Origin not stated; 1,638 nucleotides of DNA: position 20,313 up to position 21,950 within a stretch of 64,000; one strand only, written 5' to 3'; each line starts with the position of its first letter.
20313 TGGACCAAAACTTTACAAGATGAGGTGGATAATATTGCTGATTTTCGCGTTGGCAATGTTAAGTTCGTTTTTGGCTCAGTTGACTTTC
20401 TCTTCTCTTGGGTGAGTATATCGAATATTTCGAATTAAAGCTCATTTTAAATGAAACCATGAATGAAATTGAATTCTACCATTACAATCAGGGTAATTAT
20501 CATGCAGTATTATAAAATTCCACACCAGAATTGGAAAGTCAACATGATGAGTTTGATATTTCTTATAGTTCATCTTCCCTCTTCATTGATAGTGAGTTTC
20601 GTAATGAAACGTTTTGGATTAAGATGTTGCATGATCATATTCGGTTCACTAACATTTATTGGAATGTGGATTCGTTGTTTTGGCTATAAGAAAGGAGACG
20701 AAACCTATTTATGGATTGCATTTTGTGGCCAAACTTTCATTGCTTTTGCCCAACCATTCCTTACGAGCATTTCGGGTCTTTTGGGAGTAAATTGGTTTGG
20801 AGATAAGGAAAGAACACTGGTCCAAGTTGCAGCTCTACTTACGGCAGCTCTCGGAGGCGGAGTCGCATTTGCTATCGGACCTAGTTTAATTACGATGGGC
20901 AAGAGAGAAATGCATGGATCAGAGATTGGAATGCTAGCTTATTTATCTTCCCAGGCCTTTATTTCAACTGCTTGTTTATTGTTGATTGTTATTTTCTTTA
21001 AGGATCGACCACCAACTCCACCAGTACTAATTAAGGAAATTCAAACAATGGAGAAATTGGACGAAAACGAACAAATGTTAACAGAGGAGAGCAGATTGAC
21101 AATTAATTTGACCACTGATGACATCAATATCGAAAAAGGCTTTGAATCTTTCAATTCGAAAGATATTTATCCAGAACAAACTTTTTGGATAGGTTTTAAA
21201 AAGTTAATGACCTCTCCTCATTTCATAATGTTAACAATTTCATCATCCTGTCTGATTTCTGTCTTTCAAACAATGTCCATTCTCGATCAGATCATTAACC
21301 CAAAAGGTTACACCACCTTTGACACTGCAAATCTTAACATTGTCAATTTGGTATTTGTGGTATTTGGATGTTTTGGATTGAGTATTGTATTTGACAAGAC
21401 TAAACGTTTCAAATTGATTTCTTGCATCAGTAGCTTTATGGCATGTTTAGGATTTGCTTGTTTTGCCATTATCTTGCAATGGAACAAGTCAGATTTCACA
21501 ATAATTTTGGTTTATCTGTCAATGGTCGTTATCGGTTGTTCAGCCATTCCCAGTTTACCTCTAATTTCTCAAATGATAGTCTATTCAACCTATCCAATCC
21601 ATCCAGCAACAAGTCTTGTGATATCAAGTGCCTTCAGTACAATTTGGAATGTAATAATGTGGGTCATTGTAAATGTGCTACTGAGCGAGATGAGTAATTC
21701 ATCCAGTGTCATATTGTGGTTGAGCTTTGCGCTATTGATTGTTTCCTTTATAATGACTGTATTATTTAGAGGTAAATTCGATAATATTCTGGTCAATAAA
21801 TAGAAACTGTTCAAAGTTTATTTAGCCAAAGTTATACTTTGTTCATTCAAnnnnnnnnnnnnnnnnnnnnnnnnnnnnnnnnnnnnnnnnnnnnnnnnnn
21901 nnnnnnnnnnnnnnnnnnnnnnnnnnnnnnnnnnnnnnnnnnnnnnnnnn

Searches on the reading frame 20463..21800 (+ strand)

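Call 51: search_protein_families(library=pfam, proteins=[window:20463-21800:+], max_evalue=0.00001)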
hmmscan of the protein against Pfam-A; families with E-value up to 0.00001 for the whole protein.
window:20463-21800:+ (446 aa): 1 family
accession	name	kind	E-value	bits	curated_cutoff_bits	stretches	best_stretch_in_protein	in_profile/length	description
PF07690.21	MFS_1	-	6.6e-20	71.8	33.4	1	26-396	34-340/347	Major Facilitator Superfamily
